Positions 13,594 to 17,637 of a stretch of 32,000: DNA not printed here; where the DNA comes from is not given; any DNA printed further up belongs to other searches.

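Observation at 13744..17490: One-polypeptide ECF sigma factor, TM helix, about 800 aa of beta-sandwich domains and a periplasmic TlpA-like CxxC thioredoxin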

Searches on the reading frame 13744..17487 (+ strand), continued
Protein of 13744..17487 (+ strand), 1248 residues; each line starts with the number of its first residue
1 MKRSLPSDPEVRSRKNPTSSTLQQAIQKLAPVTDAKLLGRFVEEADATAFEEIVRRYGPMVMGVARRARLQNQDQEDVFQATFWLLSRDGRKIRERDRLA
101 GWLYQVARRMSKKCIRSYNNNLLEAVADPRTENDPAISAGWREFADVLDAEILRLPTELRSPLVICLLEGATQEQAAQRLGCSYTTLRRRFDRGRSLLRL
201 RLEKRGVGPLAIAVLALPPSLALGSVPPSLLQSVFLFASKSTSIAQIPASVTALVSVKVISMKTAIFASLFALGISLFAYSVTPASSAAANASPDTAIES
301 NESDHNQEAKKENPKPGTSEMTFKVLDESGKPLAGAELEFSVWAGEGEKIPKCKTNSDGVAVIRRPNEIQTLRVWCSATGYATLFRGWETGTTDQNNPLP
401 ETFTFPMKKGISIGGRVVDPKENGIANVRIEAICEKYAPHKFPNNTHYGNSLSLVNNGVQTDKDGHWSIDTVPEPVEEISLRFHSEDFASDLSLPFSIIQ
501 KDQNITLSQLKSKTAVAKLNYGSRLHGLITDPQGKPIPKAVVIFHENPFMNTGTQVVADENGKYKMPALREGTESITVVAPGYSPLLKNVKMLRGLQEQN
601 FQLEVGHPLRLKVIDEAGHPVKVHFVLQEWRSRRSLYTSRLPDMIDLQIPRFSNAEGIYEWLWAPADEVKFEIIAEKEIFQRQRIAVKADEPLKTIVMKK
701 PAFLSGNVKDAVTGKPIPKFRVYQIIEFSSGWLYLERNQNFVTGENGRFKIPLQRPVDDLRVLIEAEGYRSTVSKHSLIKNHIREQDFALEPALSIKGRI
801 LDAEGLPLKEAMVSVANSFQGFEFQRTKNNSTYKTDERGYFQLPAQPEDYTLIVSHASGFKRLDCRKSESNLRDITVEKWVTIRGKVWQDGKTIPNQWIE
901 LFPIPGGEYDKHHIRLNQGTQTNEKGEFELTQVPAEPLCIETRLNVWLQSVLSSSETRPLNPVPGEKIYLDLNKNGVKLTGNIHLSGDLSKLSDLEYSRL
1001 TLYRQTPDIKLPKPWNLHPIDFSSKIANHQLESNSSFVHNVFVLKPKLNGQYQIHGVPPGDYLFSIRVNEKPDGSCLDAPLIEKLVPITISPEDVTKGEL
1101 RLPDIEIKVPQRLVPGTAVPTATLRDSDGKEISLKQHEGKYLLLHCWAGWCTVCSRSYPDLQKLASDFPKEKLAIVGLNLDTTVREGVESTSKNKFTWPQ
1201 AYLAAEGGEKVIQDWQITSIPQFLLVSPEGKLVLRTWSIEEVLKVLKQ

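Call 86: find_encoding_contigs(protein=P0019, flank=6000, max_places=2)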
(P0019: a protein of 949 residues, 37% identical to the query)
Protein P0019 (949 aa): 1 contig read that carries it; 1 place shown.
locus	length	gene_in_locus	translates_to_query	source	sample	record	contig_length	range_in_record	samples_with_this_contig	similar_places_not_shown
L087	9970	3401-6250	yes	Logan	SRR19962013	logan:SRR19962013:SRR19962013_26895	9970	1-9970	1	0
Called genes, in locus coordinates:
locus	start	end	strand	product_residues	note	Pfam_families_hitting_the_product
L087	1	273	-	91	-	?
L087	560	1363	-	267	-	PF00196:GerE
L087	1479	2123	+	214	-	PF08281:Sigma70_r4_2, PF04545:Sigma70_r4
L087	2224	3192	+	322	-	PF00657:Lipase_GDSL, PF13472:Lipase_GDSL_2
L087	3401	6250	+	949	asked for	PF00775:Dioxygenase_C (faint), PF02369:Big_1 (faint), PF10670:DUF4198 (faint), PF13715:CarbopepD_reg_2 (faint), PF13620:CarboxypepD_reg, PF13620:CarboxypepD_reg (weak), PF00578:AhpC-TSA, PF08534:Redoxin, +6 more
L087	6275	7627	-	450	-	PF13174:TPR_6 (faint), PF13176:TPR_7 (faint), PF13181:TPR_8 (faint), PF13428:TPR_14 (faint), PF13432:TPR_16 (weak), PF14559:TPR_19, PF12895:ANAPC3 (weak), PF13432:TPR_16 (weak), +5 more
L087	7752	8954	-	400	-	PF14224:DUF4331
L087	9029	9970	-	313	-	?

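Call 87: find_encoding_contigs(protein=P0023, flank=6000, max_places=2)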
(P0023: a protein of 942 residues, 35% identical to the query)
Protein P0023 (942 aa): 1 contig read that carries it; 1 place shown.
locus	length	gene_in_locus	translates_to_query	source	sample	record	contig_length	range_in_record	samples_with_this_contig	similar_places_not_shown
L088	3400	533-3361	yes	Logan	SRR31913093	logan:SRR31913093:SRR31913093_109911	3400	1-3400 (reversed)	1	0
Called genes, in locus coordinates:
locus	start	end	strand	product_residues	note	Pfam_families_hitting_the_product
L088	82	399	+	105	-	-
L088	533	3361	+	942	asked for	PF00775:Dioxygenase_C (faint), PF02369:Big_1 (faint), PF10670:DUF4198 (faint), PF13715:CarbopepD_reg_2 (faint), PF13620:CarboxypepD_reg, PF00578:AhpC-TSA, PF08534:Redoxin, PF13905:Thioredoxin_8 (weak), +3 more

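Call 88: find_encoding_contigs(protein=P0029, flank=4000, max_places=2)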
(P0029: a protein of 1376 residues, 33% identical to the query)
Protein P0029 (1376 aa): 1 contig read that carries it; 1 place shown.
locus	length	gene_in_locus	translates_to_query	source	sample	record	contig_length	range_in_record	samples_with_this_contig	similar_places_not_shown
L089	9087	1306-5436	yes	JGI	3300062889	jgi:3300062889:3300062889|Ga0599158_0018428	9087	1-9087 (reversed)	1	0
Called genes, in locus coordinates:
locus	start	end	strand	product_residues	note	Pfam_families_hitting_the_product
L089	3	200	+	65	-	?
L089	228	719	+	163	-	PF09969:DUF2203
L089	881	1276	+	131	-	PF03965:Penicillinase_R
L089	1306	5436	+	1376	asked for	PF05569:Peptidase_M56, PF00775:Dioxygenase_C (faint), PF10670:DUF4198 (faint), PF13620:CarboxypepD_reg, PF13620:CarboxypepD_reg (weak), PF00578:AhpC-TSA, PF08534:Redoxin, PF13905:Thioredoxin_8, +4 more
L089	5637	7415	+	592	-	PF02771:Acyl-CoA_dh_N, PF02770:Acyl-CoA_dh_M, PF00441:Acyl-CoA_dh_1, PF08028:Acyl-CoA_dh_2, PF21343:ACAD9-ACADV_C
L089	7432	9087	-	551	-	?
